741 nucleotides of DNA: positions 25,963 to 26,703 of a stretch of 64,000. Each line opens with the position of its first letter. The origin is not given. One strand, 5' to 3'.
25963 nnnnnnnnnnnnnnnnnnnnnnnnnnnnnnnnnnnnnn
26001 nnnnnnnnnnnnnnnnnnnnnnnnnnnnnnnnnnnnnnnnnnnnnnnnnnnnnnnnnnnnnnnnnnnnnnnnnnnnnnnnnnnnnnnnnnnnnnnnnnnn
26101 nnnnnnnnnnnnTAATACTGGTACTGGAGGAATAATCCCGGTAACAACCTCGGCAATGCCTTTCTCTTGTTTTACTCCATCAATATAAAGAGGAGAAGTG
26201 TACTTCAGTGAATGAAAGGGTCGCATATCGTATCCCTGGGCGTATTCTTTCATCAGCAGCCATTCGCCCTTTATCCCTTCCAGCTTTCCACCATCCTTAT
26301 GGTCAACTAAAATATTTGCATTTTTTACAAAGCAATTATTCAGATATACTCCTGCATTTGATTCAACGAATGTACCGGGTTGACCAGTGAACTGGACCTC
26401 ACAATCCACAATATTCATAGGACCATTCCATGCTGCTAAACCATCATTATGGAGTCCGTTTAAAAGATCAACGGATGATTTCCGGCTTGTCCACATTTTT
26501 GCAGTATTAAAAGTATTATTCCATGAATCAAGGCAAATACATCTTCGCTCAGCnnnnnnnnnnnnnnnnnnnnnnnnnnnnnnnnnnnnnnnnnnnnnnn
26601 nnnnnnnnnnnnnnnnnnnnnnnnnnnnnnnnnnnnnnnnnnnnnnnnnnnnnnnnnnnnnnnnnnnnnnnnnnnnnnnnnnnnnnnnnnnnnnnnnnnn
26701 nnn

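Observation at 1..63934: Sulfatase-saturated mega-PUL with arabinofuranosidase- and rhamnosidase-type hydrolases: candidate pathway for a densely sulfated arabinose/rhamnose-rich glycan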

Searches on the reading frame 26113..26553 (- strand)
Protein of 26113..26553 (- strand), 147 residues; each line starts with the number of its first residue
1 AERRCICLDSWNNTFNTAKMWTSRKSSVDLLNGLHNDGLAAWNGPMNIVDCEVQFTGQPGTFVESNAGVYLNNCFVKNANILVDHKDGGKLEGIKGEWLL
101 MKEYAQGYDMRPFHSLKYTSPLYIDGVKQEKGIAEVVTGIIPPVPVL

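Call 7: search_protein_families(library=pfam, proteins=[window:26113-26553:-])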
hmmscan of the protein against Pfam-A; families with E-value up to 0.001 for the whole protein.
window:26113-26553:- (147 aa): 0 families

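Call 77: search_protein_families(library=pfam, proteins=[window:26113-26553:-], max_evalue=5)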
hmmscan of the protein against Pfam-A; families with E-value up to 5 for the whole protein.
window:26113-26553:- (147 aa): 1 family
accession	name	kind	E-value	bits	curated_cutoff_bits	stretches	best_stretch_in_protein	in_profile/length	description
PF13229.12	Beta_helix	-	0.082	13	25.9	1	32-80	99-138/158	Right handed beta helix region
